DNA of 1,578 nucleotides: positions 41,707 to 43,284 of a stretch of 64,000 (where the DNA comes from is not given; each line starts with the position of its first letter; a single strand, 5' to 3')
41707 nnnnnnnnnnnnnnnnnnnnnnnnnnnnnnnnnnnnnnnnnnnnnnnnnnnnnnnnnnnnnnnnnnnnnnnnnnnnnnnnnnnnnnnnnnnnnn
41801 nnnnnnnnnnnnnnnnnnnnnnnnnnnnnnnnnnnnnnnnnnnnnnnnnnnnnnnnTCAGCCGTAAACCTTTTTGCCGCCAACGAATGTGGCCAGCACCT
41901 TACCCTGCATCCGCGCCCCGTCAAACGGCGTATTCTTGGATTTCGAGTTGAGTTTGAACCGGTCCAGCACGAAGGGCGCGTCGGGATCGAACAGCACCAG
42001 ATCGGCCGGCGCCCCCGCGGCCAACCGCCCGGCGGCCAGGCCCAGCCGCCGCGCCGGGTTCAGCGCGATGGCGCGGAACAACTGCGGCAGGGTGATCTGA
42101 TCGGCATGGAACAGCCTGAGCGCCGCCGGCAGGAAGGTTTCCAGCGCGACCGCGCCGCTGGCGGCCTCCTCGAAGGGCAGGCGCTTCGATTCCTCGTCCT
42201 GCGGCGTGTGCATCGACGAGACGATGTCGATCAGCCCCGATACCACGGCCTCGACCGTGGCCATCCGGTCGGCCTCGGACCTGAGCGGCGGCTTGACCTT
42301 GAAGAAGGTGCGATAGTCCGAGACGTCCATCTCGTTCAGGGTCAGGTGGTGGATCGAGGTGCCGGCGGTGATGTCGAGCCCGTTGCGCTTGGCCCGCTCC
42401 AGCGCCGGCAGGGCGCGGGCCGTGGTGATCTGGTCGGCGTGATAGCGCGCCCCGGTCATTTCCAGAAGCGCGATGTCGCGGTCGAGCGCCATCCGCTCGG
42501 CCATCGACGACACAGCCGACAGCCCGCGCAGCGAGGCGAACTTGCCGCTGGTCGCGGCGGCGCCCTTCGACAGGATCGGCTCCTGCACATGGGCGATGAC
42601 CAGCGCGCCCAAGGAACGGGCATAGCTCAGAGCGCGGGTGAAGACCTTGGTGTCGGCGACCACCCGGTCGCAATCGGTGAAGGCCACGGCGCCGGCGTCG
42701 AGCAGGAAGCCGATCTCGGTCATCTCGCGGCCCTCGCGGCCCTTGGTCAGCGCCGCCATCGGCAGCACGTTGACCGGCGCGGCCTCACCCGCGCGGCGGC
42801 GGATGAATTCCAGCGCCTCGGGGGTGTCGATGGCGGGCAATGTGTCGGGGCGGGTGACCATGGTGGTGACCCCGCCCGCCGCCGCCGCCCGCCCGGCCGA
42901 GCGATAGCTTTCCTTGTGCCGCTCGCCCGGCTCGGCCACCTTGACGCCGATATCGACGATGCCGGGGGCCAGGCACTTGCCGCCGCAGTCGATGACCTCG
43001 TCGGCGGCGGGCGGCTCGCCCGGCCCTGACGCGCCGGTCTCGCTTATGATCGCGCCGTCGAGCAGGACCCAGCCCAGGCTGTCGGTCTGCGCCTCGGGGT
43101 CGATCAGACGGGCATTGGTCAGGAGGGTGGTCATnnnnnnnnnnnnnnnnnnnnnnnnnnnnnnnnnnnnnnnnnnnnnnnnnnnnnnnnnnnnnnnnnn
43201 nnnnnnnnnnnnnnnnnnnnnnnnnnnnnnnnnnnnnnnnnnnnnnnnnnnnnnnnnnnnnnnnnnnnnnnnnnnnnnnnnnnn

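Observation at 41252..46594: pyrB-to-plsY operon chained by start/stop overlaps, with a nuclease-like gene and three bPH-like membrane genes between pyrB and non-catalytic pyrC'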

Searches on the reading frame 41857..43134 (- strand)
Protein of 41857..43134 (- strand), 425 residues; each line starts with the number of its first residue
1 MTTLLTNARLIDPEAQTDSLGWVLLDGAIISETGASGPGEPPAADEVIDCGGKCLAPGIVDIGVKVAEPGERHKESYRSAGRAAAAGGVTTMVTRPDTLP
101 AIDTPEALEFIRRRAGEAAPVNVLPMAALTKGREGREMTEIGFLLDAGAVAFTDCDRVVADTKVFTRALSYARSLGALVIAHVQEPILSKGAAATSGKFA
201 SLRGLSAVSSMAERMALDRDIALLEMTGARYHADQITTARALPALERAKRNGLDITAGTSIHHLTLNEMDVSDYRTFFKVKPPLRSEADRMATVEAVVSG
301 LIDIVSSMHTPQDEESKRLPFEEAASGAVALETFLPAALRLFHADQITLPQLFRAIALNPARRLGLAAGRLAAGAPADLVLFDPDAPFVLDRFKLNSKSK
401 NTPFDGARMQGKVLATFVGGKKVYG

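Call 5: search_protein_families(library=pfam, max_evalue=0.1, proteins=[window:41857-43134:-])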
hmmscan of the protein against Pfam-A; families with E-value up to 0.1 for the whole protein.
window:41857-43134:- (425 aa): 2 families
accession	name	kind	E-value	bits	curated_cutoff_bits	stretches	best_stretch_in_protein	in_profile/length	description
PF01979.26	Amidohydro_1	-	2.6e-11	43.8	25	1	57-423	4-345/345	Amidohydrolase family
PF07969.17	Amidohydro_3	-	1.2e-09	38.6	29.7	1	346-424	406-472/472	Amidohydrolase family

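Call 6: search_protein_families(library=ncbifam, max_evalue=0.1, proteins=[window:41857-43134:-])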
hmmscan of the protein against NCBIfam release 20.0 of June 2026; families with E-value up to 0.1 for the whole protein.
window:41857-43134:- (425 aa): 52 families (the best 25 are shown)
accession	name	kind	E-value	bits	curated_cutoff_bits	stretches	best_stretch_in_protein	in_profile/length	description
NF006558.0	PRK09059.1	equivalog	7.3e-155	515.7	645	1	3-424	5-427/430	dihydroorotase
NF005791.0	PRK07627.1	equivalog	3.6e-107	358.9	442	1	4-424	4-422/425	dihydroorotase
NF006838.0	PRK09357.1-3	equivalog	8.2e-99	331.3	644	1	1-424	1-421/423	dihydroorotase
NF006845.0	PRK09357.2-6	equivalog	5.5e-96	321.8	728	1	2-424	2-425/428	dihydroorotase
NF006844.0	PRK09357.2-5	equivalog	2.5e-94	316.7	701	1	4-424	5-420/422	dihydroorotase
TIGR00857.1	pyrC_multi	subfamily_domain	4.7e-90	302.5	279.05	1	42-424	24-409/412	dihydroorotase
NF006837.0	PRK09357.1-2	equivalog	3.3e-87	292.8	575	1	1-424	1-422/428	dihydroorotase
NF005614.0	PRK07369.1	equivalog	3e-83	280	456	1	2-418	3-418/419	dihydroorotase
NF006836.0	PRK09357.1-1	equivalog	4.2e-83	279.4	538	1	2-422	3-422/432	dihydroorotase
NF006841.0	PRK09357.2-2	equivalog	7.6e-80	268.6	640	1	42-424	34-417/421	dihydroorotase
NF006839.0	PRK09357.1-4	equivalog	9.2e-78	261.7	576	1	4-424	3-420/422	dihydroorotase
NF006842.0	PRK09357.2-3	equivalog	5.5e-76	255.9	695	1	1-419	1-433/440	dihydroorotase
NF006843.0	PRK09357.2-4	equivalog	1.9e-71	241.2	786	1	47-424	43-420/431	dihydroorotase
TIGR03178.1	allantoinase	equivalog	5.5e-60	203.4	357.85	1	5-424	4-425/441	allantoinase AllB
NF002668.0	PRK02382.1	equivalog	1.7e-57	195.1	452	1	43-408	34-396/436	dihydroorotase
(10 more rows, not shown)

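Call 7: find_related_loci(query=window:41857-43134:-, collection=genome_contigs, flank=8000)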
Query window:41857-43134:- (425 aa) in genome_contigs; peptide patterns used: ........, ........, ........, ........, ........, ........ (x = any residue, [..] = any of these).
600 stretches matched a pattern (row limit reached: there are more); 588 encode a relative of the query (tblastn E <= 1e-3); the best 80 are kept; 80 distinct loci.
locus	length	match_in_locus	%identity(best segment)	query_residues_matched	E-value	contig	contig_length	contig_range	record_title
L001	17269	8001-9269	84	1-425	0e+0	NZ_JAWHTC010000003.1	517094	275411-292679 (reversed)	Aliisedimentitalea sp. MJ-SS2 NODE_3_length_517094_cov_321.483728, whole genome shotgun sequence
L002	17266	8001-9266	81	1-424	0e+0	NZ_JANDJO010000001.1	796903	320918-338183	Shimia sp. CNT1-13L.2 contig_1, whole genome shotgun sequence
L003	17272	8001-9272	81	1-424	0e+0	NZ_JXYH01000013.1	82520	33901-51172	Aestuariivita boseongensis strain BS-B2 contig13, whole genome shotgun sequence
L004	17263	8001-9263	81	4-424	0e+0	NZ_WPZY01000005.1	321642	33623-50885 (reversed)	Ruegeria sp. HKCCD8929 NODE_5, whole genome shotgun sequence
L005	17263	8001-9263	80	2-424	0e+0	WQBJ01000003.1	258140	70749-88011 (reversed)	Ruegeria atlantica strain HKCCD9103 NODE_3, whole genome shotgun sequence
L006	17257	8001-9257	81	4-424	0e+0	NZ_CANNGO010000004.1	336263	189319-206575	Uncultured Ruegeria sp. isolate 406.fasta NODE_4, whole genome shotgun sequence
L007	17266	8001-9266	80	1-424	0e+0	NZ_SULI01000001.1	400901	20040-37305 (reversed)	Shimia litoralis strain CL-ES2 scaffold1, whole genome shotgun sequence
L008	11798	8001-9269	81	1-424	0e+0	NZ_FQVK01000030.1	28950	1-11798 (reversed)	Ruegeria intermedia strain DSM 29341, whole genome shotgun sequence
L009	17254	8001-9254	81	5-424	0e+0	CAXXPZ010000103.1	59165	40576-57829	MAG: uncultured Ruegeria sp. isolate 6fb33499-5c2c-4897-8475-b59f5cda82c2 genome assembly, contig: contig_103, whole gen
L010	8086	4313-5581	81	3-424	0e+0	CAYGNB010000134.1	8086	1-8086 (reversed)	MAG TPA_asm: uncultured Rhodobacterales bacterium isolate ERP116193_co2_76 genome assembly, contig: NODE_21196_length_80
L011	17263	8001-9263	76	1-424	0e+0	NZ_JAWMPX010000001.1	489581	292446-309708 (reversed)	Tropicimonas sp. TH_r6 TH_r6_1, whole genome shotgun sequence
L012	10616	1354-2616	79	2-424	0e+0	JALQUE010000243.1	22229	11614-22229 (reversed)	MAG: Roseovarius sp. isolate DFJ.11 DFJ_175254, whole genome shotgun sequence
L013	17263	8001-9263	79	2-424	0e+0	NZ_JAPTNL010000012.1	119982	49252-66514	Roseovarius salincola strain EGI FJ00037 NODE_12_length_119982_cov_123.707256, whole genome shotgun sequence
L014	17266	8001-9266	80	2-425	0e+0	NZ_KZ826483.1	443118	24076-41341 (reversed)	Litorivita pollutaquae strain FSX-11 Scaffold3, whole genome shotgun sequence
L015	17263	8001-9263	80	2-424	0e+0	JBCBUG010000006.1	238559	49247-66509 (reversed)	MAG: Pseudomonadota bacterium isolate J06640_10 k141_76650_length_238559_cov_49.0160, whole genome shotgun sequence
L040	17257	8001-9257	76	3-423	0e+0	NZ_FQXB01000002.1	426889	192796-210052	Cognatiyoonia sediminum strain DSM 28715, whole genome shotgun sequence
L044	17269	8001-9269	78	1-424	0e+0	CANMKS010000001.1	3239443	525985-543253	uncultured Rhodobacteraceae bacterium isolate 542.fasta genome assembly, contig: NODE_1, whole genome shotgun sequence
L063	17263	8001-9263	76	1-424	0e+0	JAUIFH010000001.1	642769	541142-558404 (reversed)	MAG: Alphaproteobacteria bacterium isolate 8_bin.76 NODE_14_length_642769_cov_2.031041, whole genome shotgun sequence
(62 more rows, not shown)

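Call 23: search_solved_structures(query=window:41857-43134:-, max_evalue=1e-10, show_alignments=3)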
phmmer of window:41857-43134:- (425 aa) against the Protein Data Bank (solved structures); distinct sequences matched with E-value up to 1e-10: 48.
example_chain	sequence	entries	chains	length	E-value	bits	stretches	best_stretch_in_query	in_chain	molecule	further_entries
3d6n_A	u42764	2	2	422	6.4e-75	255.8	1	7-424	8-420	Dihydroorotase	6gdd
6gde_A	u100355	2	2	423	6.5e-75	255.8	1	7-424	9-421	Dihydroorotase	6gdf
1xrf_A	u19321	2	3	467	9.2e-75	255.3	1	7-424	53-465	Dihydroorotase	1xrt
3mpg_A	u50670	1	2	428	1.8e-74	254.3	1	8-422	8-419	Dihydroorotase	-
4yiw_A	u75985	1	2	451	2.1e-74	254.1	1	8-422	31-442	Dihydroorotase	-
4bjh_A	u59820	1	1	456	2.8e-73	250.4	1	7-424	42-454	DIHYDROOROTASE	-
3gri_A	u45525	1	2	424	8.9e-64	219.1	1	22-421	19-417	Dihydroorotase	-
2z00_A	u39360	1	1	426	2.4e-55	191.4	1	4-423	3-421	Dihydroorotase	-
8hfd_A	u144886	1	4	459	4.6e-33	118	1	43-424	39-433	Allantoinase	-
3e74_A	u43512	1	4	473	9.7e-33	116.9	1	43-424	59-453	Allantoinase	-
1gkr_A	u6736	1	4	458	3.3e-31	111.9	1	4-421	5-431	NON-ATP DEPENDENT L-SELECTIVE HYDANTOINASE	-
2gwn_A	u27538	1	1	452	9.4e-31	110.4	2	221-424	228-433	dihydroorotase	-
3hm7_A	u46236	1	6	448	2.8e-29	105.6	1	31-424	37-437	Allantoinase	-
7uof_A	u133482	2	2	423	4.2e-25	91.8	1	231-421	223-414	Dihydroorotase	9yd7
1nfg_A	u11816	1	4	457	3.8e-22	82.1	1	24-422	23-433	D-hydantoinase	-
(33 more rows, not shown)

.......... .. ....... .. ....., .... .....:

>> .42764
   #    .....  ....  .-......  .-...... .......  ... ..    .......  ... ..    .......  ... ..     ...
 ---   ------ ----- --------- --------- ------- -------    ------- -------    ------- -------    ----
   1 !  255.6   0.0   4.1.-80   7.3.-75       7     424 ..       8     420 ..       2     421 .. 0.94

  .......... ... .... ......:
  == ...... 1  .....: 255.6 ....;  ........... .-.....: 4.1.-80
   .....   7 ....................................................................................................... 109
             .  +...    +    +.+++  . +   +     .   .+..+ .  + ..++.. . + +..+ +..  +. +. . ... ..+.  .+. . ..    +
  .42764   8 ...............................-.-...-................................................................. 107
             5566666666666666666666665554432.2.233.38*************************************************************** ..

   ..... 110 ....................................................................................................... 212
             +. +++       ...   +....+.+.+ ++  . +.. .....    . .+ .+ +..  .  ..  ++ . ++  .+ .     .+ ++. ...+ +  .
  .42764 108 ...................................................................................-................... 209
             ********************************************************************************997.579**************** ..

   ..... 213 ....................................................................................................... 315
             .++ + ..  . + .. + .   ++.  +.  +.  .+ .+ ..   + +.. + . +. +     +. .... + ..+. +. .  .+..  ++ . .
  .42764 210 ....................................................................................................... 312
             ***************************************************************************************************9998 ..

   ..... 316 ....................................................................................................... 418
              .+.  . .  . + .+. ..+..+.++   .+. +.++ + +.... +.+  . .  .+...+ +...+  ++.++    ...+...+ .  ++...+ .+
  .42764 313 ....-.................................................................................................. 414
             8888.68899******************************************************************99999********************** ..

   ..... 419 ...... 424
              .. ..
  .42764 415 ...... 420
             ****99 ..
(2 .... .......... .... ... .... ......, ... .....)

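Call 34: search_protein_families(library=pfam, max_evalue=0.1, proteins=[L001:5746-6321:+, L004:7097-7618:+, L044:7428-7982:+, L040:7433-7951:+, L063:7531-8001:+, L014:7361-7921:+])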
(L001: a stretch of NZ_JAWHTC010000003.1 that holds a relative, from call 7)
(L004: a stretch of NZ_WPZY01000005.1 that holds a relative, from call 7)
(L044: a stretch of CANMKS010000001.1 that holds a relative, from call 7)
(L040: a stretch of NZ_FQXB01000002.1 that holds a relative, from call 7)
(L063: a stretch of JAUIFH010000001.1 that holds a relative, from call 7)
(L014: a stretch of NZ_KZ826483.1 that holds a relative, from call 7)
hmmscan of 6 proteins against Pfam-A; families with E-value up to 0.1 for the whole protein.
L001:5746-6321:+ (192 aa): 0 families

L004:7097-7618:+ (174 aa): 0 families

L044:7428-7982:+ (185 aa): 0 families

L040:7433-7951:+ (173 aa): 1 family
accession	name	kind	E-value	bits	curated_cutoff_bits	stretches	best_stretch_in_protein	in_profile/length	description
PF24418.1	DUF7550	-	0.08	13.1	27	0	145-167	36-58/59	Family of unknown function (DUF7550)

L063:7531-8001:+ (157 aa): 1 family
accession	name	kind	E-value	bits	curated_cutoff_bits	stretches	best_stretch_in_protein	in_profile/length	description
PF13480.13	Acetyltransf_6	-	0.031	14.9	22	0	86-141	13-70/143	Acetyltransferase (GNAT) domain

L014:7361-7921:+ (187 aa): 0 families

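Call 94: search_solved_structures(query=A7, max_evalue=10)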
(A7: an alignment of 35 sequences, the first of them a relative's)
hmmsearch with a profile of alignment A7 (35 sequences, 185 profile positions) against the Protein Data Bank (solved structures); distinct sequences matched with E-value up to 10: 2.
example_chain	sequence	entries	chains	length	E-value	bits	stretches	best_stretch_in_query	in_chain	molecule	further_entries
8fje_A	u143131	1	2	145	0.0073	19.4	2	11-82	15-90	E8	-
4bof_A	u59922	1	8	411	0.86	12.6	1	4-51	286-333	ARGININE DEIMINASE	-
